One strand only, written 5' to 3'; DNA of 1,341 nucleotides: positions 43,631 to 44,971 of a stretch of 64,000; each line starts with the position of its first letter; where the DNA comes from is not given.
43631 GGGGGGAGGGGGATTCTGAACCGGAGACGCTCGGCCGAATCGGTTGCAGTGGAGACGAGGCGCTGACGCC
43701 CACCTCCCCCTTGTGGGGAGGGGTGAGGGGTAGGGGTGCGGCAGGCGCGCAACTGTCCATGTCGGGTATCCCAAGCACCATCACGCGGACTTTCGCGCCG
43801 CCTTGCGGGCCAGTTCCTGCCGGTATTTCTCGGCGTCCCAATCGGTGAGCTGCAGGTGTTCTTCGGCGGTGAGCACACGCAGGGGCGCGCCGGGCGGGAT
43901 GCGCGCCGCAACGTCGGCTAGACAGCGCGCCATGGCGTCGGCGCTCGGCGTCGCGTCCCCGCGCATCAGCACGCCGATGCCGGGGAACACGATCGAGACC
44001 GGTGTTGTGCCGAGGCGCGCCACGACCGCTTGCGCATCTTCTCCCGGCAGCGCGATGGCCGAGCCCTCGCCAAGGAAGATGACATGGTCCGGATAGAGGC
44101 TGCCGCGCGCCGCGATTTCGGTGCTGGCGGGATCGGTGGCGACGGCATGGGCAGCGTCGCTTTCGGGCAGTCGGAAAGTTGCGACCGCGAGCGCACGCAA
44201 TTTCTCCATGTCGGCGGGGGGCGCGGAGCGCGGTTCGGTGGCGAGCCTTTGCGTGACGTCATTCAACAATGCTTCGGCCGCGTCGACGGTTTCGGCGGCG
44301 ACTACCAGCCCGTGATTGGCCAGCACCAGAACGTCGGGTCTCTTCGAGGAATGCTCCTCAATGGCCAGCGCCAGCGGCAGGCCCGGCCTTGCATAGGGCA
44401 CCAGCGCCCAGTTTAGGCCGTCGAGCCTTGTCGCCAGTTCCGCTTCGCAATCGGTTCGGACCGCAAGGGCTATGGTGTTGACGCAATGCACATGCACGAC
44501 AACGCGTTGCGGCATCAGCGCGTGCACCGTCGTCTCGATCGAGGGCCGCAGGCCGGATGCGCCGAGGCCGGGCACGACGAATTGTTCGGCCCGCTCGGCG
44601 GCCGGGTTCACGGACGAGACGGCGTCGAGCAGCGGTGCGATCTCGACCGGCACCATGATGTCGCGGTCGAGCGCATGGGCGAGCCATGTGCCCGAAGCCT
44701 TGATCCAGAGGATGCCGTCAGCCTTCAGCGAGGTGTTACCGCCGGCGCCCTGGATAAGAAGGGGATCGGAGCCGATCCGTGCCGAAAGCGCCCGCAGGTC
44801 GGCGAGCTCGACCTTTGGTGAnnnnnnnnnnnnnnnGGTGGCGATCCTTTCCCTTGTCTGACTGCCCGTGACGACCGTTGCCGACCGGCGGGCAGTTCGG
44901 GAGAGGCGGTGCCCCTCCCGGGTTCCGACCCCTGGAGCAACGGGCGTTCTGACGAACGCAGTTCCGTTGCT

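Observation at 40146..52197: Broad-specificity-type L-rhamnose isomerase and a free-ketose 3-epimerase encoded in the same string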

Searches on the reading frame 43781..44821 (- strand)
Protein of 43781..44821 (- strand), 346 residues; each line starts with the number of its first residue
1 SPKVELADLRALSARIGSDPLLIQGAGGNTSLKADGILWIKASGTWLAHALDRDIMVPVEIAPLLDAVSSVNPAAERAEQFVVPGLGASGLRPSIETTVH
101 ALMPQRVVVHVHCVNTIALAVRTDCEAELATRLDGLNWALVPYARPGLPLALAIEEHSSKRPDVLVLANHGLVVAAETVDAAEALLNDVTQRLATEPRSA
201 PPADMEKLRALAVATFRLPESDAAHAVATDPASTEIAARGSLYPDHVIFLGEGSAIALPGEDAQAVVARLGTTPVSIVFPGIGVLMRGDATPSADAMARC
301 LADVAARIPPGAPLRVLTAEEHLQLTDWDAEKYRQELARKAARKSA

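Call 5: search_protein_families(library=ncbifam, proteins=[window:43781-44821:-], max_evalue=0.00001)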
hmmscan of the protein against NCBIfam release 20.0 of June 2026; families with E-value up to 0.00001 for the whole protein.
window:43781-44821:- (346 aa): 13 families
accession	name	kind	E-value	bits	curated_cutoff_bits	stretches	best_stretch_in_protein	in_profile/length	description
NF006194.0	PRK08324.2-2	equivalog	2.8e-20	72.5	686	1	12-191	30-220/703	bifunctional aldolase/short-chain dehydrogenase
TIGR02632.1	RhaD_aldol-ADH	equivalog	1.4e-19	70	567.75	1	8-185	3-193/676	bifunctional rhamnulose-1-phosphate aldolase/short-chain dehydrogenase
NF006193.0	PRK08324.2-1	subfamily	4e-19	68.2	1213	1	89-193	137-242/705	bifunctional aldolase/short-chain dehydrogenase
NF006196.0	PRK08324.2-4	equivalog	7.1e-18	64.3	831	1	5-248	16-293/657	bifunctional aldolase/short-chain dehydrogenase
NF006195.0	PRK08324.2-3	equivalog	1.4e-17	63.2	931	1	9-186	27-215/678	bifunctional aldolase/short-chain dehydrogenase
NF006190.0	PRK08324.1-4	equivalog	5.1e-17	61.2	1014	1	5-181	17-203/689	bifunctional aldolase/short-chain dehydrogenase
NF006188.0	PRK08324.1-1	equivalog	9e-17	60.6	1152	1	6-187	7-201/679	bifunctional aldolase/short-chain dehydrogenase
NF006192.0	PRK08324.1-6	equivalog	1.1e-16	60.5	639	1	9-189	28-220/685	bifunctional aldolase/short-chain dehydrogenase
NF006189.0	PRK08324.1-3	equivalog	4.5e-13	48.4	634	1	15-181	34-213/701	bifunctional rhamnulose-1-phosphate aldolase/short-chain dehydrogenase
NF006197.0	PRK08324.2-5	equivalog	4.5e-12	45.2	627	1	9-181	19-204/583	bifunctional aldolase/short-chain dehydrogenase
NF006191.0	PRK08324.1-5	equivalog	3.3e-09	35.7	1240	1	17-179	39-214/706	bifunctional aldolase/short-chain dehydrogenase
NF043034.1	OxoTetrPhDc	equivalog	1.2e-07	31.7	250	1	76-184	53-173/205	3-oxo-tetronate 4-phosphate decarboxylase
NF040649.1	FucA_Meth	equivalog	6.2e-06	26.3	250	0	107-181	84-158/179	L-fuculose phosphate aldolase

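Call 6: search_protein_families(library=pfam, proteins=[window:43781-44821:-], max_evalue=0.00001)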
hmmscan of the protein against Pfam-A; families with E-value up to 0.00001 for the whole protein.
window:43781-44821:- (346 aa): 1 family
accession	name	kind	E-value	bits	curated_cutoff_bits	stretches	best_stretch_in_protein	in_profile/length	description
PF00596.27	Aldolase_II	-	1.5e-16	61.3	22.2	1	22-184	15-170/183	Class II Aldolase and Adducin N-terminal domain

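Call 26: search_solved_structures(query=window:43781-44821:-, max_evalue=0.00001)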
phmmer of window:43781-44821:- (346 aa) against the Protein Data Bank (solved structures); distinct sequences matched with E-value up to 0.00001: 1.
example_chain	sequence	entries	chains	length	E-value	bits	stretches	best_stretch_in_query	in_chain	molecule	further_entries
3m4r_A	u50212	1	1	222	5.2e-11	46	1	13-180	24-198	Uncharacterized protein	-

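Call 39: find_related_loci(query=window:43781-44821:-, collection=metagenome_contigs, flank=10000)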
Query window:43781-44821:- (346 aa) in metagenome_contigs; peptide patterns used: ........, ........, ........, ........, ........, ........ (x = any residue, [..] = any of these).
600 stretches matched a pattern (row limit reached: there are more); 321 encode a relative of the query (tblastn E <= 1e-3); the best 80 are kept; 80 distinct loci.
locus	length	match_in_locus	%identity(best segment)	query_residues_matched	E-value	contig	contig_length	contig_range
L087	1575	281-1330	91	1-346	0e+0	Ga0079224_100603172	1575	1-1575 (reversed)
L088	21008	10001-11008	72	3-337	3e-154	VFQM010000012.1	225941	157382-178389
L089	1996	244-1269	68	1-337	3e-158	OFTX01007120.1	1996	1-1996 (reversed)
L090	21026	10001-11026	70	5-342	5e-145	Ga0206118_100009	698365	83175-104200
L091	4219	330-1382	71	1-346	7e-148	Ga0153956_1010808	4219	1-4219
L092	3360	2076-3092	73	5-342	1e-149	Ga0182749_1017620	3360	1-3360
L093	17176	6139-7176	71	1-342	2e-141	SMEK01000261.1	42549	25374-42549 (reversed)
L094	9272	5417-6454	71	1-342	2e-141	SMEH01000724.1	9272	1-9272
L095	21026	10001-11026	71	5-342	4e-141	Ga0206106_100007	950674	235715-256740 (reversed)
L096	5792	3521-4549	67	3-344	4e-129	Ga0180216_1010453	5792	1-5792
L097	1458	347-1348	63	5-337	7e-137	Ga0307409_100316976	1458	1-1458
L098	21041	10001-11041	62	5-346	9e-126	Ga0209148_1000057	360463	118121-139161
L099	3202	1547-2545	63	5-337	3e-130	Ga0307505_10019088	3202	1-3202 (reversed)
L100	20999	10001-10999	63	13-340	2e-125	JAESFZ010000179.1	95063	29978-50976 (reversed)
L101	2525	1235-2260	63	5-341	3e-129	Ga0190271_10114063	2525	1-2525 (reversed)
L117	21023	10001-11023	59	4-339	4e-114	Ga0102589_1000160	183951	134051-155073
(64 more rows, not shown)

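Call 43: search_protein_families(library=pfam, proteins=[L117:79-927:+, L117:1008-2036:+, L117:1955-2905:+, L117:2909-4027:+, L117:3733-5148:+, L117:5148-6725:+, L117:6722-7759:+, L117:13178-14116:+, L117:14199-15002:+, L117:14999-15766:+], max_evalue=1e-8)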
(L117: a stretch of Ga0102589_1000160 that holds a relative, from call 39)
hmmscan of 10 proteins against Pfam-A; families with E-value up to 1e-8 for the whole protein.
L117:79-927:+ (282 aa): 0 families

L117:1008-2036:+ (342 aa): 1 family
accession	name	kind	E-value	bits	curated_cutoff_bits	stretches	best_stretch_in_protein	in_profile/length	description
PF00528.27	BPD_transp_1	-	2.1e-13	50.8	26.4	1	131-321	3-169/184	Binding-protein-dependent transport system inner membrane component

L117:1955-2905:+ (316 aa): 1 family
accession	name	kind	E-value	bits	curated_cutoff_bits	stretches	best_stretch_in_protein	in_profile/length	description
PF00528.27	BPD_transp_1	-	7.6e-15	55.5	26.4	1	129-306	1-179/184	Binding-protein-dependent transport system inner membrane component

L117:2909-4027:+ (372 aa): 1 family
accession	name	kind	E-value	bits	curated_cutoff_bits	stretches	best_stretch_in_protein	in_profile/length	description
PF00005.33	ABC_tran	-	2.2e-33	116.2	25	1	19-161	1-136/137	ABC transporter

L117:3733-5148:+ (471 aa): 2 families
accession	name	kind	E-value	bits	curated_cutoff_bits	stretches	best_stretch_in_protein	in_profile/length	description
PF00005.33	ABC_tran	-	9.4e-30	104.4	25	1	123-264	2-136/137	ABC transporter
PF08402.16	TOBE_2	-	2.3e-09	37.6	21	1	389-456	1-76/76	TOBE domain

L117:5148-6725:+ (525 aa): 2 families
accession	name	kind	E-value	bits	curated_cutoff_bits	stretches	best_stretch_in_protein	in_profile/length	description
PF00370.27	FGGY_N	-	2.5e-41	142.4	28.8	1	5-249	2-245/245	FGGY family of carbohydrate kinases, N-terminal domain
PF02782.22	FGGY_C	-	7.4e-21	75.3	27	1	293-457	33-197/198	FGGY family of carbohydrate kinases, C-terminal domain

L117:6722-7759:+ (345 aa): 2 families
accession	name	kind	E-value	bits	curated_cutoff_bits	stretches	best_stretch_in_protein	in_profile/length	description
PF02826.25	2-Hacid_dh_C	-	2.8e-56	190.1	25.1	1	135-314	2-178/178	D-isomer specific 2-hydroxyacid dehydrogenase, NAD binding domain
PF00389.36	2-Hacid_dh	-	1.1e-15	57.9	24.6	1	63-341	31-129/134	D-isomer specific 2-hydroxyacid dehydrogenase, catalytic domain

L117:13178-14116:+ (312 aa): 1 family
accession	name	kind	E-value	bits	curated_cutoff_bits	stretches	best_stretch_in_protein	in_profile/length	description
PF01261.30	AP_endonuc_2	-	5.6e-16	59.4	31.1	1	27-295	4-244/249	Xylose isomerase-like TIM barrel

L117:14199-15002:+ (267 aa): 2 families
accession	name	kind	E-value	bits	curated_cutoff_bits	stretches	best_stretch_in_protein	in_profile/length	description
PF00455.28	DeoRC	-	4.1e-45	154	31.8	1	82-236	3-158/160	DeoR C terminal sensor domain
PF08220.18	HTH_DeoR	-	1.3e-15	57.3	21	1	12-67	1-56/57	DeoR-like helix-turn-helix domain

L117:14999-15766:+ (255 aa): 1 family
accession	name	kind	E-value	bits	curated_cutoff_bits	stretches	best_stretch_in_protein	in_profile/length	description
PF00121.24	TIM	-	9.2e-76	255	20.1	1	7-249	2-243/245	Triosephosphate isomerase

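Call 49: search_dna_similar(query=window:43781-44821:-, collection=plasmids, mode=protein, max_rows=40, rows=spread)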
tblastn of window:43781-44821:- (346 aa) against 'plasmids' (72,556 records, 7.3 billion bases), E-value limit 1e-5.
Records with a match: 148; places in all: 158; records where one place covers at least 80% of the query: 48.
Best place of each record, by identity: 60-80% 9; <60% 139.
By first word of the organism name: Sinorhizobium 67; Rhizobium 10; Aminobacter 9; Shinella 9; Ensifer 8; Deinococcus 4; Burkholderia 3; Lawsonia 3; Paracoccus 3; Alloyangia 2; and 26 more.
By predicted mobility (MOB-suite, as given by PLSDB): non-mobilizable 81; mobilizable 52; conjugative 15.
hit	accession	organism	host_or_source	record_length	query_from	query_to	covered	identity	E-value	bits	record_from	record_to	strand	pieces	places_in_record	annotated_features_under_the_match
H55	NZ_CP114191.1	Aminobacter sp. NyZ550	-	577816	3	337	97%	72.6%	6e-140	445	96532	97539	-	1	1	class II aldolase/adducin family protein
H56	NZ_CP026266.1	Aminobacter sp. MSH1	bacterial isolate,soil from courtyard ...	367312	3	337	97%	72.3%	5e-144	456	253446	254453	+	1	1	class II aldolase/adducin family protein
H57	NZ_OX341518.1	Aminobacter niigataensis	-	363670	3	337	97%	72.0%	2e-143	455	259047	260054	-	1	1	class II aldolase/adducin family protein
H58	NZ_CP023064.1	Sinorhizobium sp. CCBAU 05631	G.max,nodule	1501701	5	339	97%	59.1%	3e-99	328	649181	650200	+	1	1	record has no annotation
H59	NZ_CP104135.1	Sinorhizobium sp. C101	Phaseolus vulgaris,cell ...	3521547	5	339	97%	58.8%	3e-101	333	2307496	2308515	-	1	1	none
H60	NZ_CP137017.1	Sinorhizobium fredii GR64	Phaseolus vulgaris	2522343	5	339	97%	57.9%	3e-101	334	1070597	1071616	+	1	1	record has no annotation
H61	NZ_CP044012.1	Sinorhizobium sp. BG8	Prosopis cineraria,pure bacterial ...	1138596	12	342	96%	51.9%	1e-90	303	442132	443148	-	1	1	none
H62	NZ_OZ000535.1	Shinella sp. WSC3-e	-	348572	11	345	97%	50.7%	8e-89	298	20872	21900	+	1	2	class II aldolase/adducin family protein | FGGY-family carbohydrate kinase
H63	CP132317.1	Shinella sumterensis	Homo sapiens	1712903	11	345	97%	50.4%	2e-92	308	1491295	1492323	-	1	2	class II aldolase/adducin family protein | FGGY-family carbohydrate kinase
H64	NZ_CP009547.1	Burkholderia sp. 2002721687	water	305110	1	345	100%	46.8%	1e-57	208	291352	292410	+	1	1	class II aldolase/adducin family protein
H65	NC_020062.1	Rhizobium tropici CIAT 899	Phaseolus vulgaris root nodule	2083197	5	343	98%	46.2%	8e-85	286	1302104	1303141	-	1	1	record has no annotation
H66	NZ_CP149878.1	Rhizobium sp. T1473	Medicago sativa,Cell Culture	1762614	6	346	99%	45.0%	6e-79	270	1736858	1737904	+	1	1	none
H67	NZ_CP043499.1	Rhizobium grahamii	Prosopis cineraria,pure bacterial ...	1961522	6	346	99%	44.4%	1e-78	269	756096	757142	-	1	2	none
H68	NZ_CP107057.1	Lawsonia intracellularis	-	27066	2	337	79%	38.8%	5e-41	215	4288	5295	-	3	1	class II aldolase/adducin family protein | hypothetical protein (x2)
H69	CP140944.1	Sinorhizobium meliloti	Medicago lupulina,whole organism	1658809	9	248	69%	32.6%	3e-9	66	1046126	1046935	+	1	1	class II aldolase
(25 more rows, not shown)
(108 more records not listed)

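Call 50: get_annotated_region(hit=H59, flank=10000)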
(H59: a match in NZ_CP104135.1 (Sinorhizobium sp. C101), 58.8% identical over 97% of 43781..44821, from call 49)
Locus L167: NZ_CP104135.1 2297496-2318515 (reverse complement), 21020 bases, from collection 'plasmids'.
description: Sinorhizobium sp. C101 plasmid pC101a, complete sequence
organism: Sinorhizobium sp. C101 (NCBI taxid 2976819)
taxonomy: Bacteria; Pseudomonadota; Alphaproteobacteria; Hyphomicrobiales; Rhizobiaceae; Sinorhizobium; Sinorhizobium sp. C101
host: -; source: Phaseolus vulgaris,cell culture,Phaseolus vulgaris nodule,nodule from plant grown in inoculum free soil; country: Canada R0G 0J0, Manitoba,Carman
typing (MOB-suite, as given by PLSDB): non-mobilizable
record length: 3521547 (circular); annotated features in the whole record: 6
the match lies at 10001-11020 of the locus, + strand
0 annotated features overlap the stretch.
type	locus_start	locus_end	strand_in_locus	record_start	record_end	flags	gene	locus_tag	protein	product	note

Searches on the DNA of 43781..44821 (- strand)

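Call 68: search_dna_similar(query=L167:10001-13160:+, collection=plasmids, mode=near, max_rows=25)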
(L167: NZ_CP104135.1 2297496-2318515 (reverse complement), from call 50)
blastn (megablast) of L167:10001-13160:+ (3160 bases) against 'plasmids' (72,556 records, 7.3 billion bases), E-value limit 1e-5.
Records with a match: 17; places in all: 17; records where one place covers at least 80% of the query: 14.
Best place of each record, by identity: >=99% 3; 95-99% 1; 60-80% 13.
By first word of the organism name: Sinorhizobium 14; Aminobacter 3.
By predicted mobility (MOB-suite, as given by PLSDB): non-mobilizable 9; conjugative 8.
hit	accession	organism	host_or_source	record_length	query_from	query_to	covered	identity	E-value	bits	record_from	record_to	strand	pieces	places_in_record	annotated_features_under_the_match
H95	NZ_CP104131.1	Sinorhizobium sp. K101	Phaseolus vulgaris,cell ...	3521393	1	3160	100%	100.0%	0e+0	5836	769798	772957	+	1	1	none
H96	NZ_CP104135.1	Sinorhizobium sp. C101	Phaseolus vulgaris,cell ...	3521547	1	3160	100%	100.0%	0e+0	5836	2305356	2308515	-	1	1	none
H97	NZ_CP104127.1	Sinorhizobium sp. M103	Phaseolus vulgaris,cell ...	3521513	1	3160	100%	100.0%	0e+0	5836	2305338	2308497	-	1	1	none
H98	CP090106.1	Sinorhizobium meliloti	Medicago,Cell culture,Plant nodule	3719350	1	3160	100%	95.5%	0e+0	5042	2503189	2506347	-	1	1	FGGY-family carbohydrate kinase | class II aldolase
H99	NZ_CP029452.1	Sinorhizobium fredii CCBAU 25509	Glycine soja,cell culture,plant root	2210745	1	3160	100%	79.5%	0e+0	2224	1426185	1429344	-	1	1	record has no annotation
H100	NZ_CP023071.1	Sinorhizobium fredii CCBAU 83666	G.max,nodule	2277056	1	3160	100%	79.5%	0e+0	2213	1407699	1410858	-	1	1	record has no annotation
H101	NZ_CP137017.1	Sinorhizobium fredii GR64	Phaseolus vulgaris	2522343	1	3160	100%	79.1%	0e+0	2158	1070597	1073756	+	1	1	record has no annotation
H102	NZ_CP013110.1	Sinorhizobium americanum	Vachellia farnesiana,cell culture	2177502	1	3160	100%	79.1%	0e+0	2152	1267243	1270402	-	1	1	record has no annotation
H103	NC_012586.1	Sinorhizobium fredii NGR234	-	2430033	4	3160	100%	79.1%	0e+0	2152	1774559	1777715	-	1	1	record has no annotation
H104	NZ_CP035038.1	Sinorhizobium fredii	single cell,soil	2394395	1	3160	100%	79.0%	0e+0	2130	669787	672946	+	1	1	none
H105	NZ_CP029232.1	Sinorhizobium fredii CCBAU 45436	Glycine max,cell culture,plant root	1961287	1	3160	100%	79.0%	0e+0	2135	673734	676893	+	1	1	record has no annotation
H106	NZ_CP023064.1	Sinorhizobium sp. CCBAU 05631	G.max,nodule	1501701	1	3160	100%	78.9%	0e+0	2130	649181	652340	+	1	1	record has no annotation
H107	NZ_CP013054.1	Sinorhizobium americanum CCGM7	Phaseolus vulgaris,root nodules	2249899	1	3160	100%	78.9%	0e+0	2119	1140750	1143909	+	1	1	none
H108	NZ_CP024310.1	Sinorhizobium fredii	Phaseolus vulgaris,cell culture,plant ...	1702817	1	3160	100%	78.9%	0e+0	2124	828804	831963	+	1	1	record has no annotation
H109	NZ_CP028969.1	Aminobacter sp. MSH1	Soil,Dichlobenil-treated soil sampled ...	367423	1063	2106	33%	72.1%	2e-69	272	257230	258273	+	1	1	FGGY-family carbohydrate kinase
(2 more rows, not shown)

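Call 69: get_annotated_region(hit=H98, flank=9000)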
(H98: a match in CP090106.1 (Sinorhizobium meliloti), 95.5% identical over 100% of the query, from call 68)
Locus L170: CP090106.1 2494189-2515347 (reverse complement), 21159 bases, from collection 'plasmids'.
description: Sinorhizobium meliloti strain Ak57 plasmid pSymB, complete sequence
organism: Sinorhizobium meliloti (NCBI taxid 382)
taxonomy: Bacteria; Pseudomonadota; Alphaproteobacteria; Hyphomicrobiales; Rhizobiaceae; Sinorhizobium; Sinorhizobium meliloti
host: -; source: Medicago,Cell culture,Plant nodule; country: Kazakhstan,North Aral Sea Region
typing (MOB-suite, as given by PLSDB): non-mobilizable
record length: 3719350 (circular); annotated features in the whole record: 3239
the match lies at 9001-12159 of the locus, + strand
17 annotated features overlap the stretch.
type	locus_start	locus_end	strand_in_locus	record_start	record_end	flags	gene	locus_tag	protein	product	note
CDS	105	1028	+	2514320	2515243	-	-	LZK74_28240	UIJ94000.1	sugar ABC transporter permease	-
CDS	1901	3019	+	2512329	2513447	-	-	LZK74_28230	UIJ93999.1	ABC transporter ATP-binding protein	-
CDS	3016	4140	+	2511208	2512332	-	-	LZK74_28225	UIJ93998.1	ABC transporter ATP-binding protein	-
CDS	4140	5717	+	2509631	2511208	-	-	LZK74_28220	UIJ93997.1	carbohydrate kinase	-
CDS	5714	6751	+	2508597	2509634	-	-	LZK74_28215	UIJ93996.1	2-hydroxyacid dehydrogenase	-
CDS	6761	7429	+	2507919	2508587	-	-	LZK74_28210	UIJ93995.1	class II aldolase/adducin family protein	-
CDS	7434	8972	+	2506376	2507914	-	-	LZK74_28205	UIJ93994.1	glycerol-3-phosphate dehydrogenase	-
CDS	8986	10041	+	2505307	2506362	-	-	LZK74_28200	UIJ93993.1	class II aldolase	-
CDS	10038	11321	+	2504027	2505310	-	-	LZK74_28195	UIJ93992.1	FGGY-family carbohydrate kinase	-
CDS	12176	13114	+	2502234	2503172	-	-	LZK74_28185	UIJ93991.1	sugar phosphate isomerase/epimerase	-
CDS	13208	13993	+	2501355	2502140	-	-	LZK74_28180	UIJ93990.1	DeoR/GlpR family DNA-binding transcription regulator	-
CDS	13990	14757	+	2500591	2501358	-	-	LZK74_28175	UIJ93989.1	triose-phosphate isomerase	-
CDS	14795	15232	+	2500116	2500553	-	-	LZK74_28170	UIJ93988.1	RpiB/LacA/LacB family sugar-phosphate isomerase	-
CDS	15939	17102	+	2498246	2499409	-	-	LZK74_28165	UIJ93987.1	IS4-like element ISRm16 family transposase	-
CDS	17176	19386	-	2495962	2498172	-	-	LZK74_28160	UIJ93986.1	TonB-dependent siderophore receptor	-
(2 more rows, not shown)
